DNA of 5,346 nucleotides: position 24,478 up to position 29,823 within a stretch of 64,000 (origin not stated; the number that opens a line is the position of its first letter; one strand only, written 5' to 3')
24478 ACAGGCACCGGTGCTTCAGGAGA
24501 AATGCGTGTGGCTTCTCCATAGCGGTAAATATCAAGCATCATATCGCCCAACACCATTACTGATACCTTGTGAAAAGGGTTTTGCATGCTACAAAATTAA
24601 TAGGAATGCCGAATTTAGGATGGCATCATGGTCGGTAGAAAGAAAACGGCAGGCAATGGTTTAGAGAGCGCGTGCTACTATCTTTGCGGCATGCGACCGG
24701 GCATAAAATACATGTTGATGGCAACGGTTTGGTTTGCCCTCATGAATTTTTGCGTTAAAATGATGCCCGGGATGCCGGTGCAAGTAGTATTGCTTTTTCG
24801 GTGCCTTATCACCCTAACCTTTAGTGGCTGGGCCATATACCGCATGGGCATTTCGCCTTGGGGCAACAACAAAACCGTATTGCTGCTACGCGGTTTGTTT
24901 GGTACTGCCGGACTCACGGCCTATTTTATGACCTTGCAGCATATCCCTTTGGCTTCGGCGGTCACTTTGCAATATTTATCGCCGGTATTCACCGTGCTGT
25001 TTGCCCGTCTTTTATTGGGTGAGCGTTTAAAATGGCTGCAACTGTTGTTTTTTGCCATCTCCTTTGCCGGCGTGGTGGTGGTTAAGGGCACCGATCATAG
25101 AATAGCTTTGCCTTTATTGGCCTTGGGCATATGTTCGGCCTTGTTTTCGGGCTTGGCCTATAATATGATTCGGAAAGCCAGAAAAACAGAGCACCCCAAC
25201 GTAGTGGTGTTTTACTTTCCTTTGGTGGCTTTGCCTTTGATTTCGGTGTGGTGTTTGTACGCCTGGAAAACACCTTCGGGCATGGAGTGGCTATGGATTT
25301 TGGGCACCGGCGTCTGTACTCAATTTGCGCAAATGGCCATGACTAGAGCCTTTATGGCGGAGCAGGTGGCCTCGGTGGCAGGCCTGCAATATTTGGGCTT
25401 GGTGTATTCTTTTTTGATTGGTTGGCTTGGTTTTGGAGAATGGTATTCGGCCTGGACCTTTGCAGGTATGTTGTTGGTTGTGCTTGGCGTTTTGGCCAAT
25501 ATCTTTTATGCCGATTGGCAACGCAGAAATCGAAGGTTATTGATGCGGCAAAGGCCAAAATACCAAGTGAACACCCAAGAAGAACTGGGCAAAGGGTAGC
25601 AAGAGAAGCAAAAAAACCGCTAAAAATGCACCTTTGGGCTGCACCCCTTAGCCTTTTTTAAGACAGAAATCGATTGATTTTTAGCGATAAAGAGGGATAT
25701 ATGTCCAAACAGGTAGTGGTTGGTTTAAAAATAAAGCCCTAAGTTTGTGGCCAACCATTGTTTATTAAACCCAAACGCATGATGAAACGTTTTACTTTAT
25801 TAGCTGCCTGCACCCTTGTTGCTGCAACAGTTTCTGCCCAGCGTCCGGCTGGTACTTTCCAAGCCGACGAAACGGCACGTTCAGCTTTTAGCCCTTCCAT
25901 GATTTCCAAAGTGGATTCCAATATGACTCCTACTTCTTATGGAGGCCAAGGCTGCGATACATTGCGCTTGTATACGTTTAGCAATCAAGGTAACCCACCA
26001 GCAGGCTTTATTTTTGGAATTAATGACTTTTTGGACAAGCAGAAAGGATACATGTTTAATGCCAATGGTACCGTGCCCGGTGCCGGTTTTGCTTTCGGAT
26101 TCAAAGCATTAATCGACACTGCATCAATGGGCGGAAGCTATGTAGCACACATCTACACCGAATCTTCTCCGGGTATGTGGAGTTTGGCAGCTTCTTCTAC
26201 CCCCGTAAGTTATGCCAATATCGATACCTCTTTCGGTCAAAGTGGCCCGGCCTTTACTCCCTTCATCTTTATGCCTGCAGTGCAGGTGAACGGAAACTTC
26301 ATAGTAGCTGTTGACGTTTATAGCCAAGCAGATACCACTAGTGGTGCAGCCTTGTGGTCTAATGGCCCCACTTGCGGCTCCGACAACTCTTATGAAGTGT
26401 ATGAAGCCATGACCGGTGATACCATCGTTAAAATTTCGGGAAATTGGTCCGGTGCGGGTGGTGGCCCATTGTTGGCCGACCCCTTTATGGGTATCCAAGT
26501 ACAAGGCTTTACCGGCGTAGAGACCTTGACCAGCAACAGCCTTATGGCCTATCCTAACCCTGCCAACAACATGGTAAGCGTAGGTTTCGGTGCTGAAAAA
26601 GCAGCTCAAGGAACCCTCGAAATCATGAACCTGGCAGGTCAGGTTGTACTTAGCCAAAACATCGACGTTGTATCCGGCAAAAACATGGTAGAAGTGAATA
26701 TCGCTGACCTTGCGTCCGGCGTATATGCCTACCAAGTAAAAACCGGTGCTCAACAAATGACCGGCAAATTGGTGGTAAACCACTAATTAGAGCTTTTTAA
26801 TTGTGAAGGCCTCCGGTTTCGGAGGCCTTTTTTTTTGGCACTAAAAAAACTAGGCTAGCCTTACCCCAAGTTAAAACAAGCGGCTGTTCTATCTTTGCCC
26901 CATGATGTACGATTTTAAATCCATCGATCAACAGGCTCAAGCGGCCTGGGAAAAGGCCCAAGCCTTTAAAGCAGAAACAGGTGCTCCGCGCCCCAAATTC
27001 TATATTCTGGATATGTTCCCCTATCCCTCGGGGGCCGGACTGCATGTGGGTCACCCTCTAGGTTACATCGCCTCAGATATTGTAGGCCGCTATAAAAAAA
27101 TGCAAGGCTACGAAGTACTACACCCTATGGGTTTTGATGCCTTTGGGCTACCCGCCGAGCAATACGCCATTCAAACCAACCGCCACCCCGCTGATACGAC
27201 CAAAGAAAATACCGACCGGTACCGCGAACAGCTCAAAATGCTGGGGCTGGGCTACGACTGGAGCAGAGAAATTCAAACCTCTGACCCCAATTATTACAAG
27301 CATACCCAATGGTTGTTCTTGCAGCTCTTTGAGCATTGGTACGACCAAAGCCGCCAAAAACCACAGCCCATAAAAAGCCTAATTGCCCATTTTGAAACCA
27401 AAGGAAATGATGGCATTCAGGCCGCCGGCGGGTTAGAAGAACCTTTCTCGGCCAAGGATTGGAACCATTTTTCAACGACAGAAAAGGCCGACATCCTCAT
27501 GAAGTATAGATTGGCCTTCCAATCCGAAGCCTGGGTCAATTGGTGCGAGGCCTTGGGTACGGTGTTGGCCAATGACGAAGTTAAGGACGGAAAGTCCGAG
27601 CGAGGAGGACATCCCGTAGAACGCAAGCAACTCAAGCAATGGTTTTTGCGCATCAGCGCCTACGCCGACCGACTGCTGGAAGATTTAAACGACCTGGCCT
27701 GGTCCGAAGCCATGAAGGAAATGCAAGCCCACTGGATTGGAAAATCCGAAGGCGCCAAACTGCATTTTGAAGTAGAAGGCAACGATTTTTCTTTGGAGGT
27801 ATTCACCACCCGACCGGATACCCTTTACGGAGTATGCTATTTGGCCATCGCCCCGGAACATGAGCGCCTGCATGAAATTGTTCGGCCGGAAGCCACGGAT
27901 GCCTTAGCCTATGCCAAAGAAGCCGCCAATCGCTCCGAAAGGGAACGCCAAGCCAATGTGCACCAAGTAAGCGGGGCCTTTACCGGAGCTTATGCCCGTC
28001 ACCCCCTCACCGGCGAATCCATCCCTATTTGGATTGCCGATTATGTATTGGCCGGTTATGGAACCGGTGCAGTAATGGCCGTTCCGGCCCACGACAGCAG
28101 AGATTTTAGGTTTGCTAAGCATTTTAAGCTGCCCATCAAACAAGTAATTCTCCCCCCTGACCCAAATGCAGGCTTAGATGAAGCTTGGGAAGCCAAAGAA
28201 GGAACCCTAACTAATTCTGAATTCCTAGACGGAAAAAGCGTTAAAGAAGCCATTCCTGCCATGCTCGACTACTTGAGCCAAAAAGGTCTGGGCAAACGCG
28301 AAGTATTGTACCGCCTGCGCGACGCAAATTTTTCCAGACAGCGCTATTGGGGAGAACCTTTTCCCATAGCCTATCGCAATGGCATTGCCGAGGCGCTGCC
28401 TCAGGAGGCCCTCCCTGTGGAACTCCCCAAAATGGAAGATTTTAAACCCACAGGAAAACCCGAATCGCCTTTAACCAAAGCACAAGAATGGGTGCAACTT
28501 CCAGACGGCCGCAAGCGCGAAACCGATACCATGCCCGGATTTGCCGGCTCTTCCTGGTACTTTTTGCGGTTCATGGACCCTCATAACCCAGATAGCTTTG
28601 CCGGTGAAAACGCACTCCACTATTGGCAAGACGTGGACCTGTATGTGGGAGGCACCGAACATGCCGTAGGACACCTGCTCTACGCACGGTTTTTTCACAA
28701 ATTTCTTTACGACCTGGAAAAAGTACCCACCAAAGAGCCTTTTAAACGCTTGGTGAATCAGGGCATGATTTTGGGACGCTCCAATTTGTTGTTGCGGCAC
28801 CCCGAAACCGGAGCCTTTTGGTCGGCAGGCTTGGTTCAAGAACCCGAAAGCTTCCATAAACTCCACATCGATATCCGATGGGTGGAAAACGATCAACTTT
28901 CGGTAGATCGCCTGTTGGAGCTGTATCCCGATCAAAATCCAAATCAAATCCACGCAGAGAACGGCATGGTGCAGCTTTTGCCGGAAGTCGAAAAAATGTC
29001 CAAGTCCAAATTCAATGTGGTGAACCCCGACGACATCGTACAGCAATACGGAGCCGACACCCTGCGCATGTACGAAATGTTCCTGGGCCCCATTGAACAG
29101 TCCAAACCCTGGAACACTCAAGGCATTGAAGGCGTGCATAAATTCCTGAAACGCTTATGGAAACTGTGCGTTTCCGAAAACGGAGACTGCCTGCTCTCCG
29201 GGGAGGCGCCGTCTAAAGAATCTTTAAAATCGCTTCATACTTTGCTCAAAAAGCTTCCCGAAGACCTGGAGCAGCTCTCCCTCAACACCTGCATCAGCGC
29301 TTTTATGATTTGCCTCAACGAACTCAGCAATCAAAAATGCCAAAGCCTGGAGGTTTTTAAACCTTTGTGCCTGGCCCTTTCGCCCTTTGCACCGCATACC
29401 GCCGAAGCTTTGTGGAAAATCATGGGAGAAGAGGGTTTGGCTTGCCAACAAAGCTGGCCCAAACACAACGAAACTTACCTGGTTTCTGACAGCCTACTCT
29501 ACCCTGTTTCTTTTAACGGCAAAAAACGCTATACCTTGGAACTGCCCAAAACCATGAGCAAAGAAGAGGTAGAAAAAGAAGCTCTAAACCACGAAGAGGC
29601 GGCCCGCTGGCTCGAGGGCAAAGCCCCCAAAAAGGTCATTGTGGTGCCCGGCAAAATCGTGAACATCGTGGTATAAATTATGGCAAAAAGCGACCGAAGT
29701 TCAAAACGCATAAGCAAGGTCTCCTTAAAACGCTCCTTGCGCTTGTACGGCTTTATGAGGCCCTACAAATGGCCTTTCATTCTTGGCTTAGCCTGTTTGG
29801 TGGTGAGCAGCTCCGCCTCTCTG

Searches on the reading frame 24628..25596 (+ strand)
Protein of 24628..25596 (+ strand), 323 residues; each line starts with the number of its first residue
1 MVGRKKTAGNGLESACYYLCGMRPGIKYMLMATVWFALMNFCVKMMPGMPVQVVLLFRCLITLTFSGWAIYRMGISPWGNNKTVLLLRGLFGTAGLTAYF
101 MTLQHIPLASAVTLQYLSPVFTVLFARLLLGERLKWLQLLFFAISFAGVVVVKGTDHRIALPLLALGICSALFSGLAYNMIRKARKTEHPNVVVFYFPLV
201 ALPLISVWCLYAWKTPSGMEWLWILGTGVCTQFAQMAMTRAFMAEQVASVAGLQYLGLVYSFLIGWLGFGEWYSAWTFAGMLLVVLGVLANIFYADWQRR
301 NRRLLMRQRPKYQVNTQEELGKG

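Call 78: search_protein_families(library=pfam, proteins=[window:24628-25596:+], max_evalue=0.0001)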
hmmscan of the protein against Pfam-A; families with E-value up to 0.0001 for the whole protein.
window:24628-25596:+ (323 aa): 1 family
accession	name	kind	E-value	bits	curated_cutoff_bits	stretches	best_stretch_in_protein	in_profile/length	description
PF00892.27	EamA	-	7.9e-26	91.4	28.2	2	24-152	2-133/135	EamA-like transporter family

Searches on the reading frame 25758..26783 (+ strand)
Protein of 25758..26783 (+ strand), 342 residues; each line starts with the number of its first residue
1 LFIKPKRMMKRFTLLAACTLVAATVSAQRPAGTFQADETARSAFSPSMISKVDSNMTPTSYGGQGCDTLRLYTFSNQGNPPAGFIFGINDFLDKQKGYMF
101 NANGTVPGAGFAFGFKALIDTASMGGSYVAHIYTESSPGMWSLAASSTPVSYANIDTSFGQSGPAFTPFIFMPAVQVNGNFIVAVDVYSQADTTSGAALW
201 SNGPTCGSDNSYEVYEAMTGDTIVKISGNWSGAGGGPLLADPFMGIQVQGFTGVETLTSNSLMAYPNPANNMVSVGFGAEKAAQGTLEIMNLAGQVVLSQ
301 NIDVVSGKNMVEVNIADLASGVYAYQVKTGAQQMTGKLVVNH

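Call 78: search_protein_families(library=pfam, proteins=[window:25758-26783:+], max_evalue=0.0001)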
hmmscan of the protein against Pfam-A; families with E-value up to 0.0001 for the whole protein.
window:25758-26783:+ (342 aa): 1 family
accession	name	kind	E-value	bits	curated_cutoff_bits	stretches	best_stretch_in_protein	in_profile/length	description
PF18962.6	Por_Secre_tail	-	1.6e-13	51.2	27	1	265-340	2-75/75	Secretion system C-terminal sorting domain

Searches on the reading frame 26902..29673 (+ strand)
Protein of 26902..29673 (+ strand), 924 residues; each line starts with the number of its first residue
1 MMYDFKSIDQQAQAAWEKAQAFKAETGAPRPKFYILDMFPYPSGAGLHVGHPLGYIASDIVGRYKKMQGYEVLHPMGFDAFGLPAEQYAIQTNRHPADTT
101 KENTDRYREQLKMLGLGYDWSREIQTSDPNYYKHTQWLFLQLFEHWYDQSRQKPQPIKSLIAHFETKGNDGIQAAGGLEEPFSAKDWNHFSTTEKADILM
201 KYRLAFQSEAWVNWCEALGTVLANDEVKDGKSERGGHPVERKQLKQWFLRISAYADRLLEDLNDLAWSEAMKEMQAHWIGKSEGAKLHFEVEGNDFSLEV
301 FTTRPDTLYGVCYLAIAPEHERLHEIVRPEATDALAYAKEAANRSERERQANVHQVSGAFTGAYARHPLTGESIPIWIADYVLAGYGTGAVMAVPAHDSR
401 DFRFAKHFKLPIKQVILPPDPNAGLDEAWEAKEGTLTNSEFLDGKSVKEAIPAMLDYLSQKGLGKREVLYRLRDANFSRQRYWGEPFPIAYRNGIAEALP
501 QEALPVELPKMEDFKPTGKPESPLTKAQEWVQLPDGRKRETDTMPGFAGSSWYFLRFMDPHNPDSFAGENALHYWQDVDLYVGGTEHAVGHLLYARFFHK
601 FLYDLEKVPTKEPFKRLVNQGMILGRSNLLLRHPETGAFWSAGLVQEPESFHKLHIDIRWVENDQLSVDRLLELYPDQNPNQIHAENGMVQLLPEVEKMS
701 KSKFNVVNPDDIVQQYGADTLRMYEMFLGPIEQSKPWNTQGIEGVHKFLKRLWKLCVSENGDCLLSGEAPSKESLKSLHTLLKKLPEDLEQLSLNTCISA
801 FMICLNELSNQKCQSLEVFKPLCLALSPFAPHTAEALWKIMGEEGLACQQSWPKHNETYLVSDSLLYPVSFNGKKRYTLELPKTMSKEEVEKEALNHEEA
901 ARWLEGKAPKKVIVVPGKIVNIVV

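Call 78: search_protein_families(library=pfam, proteins=[window:26902-29673:+], max_evalue=0.0001)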
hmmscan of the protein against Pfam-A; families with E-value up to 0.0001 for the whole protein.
window:26902-29673:+ (924 aa): 5 families
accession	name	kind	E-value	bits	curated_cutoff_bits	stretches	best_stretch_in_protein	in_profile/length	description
PF13603.12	tRNA-synt_1_2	-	7.7e-61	205.3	25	1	277-458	2-184/185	Leucyl-tRNA synthetase, editing domain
PF00133.28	tRNA-synt_1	-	4.2e-34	118.5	22.7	2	13-144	3-152/414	tRNA synthetases class I (I, L, M and V)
PF09334.17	tRNA-synt_1g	-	7.8e-25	87.9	20.1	1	38-145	6-110/391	tRNA synthetases class I (M)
PF08264.19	Anticodon_1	-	1.8e-13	51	25.1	1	774-887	4-144/148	Anticodon-binding domain of tRNA ligase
PF01406.26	tRNA-synt_1e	-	4.7e-05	23.3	27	0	677-724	234-279/301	tRNA synthetases class I (C) catalytic domain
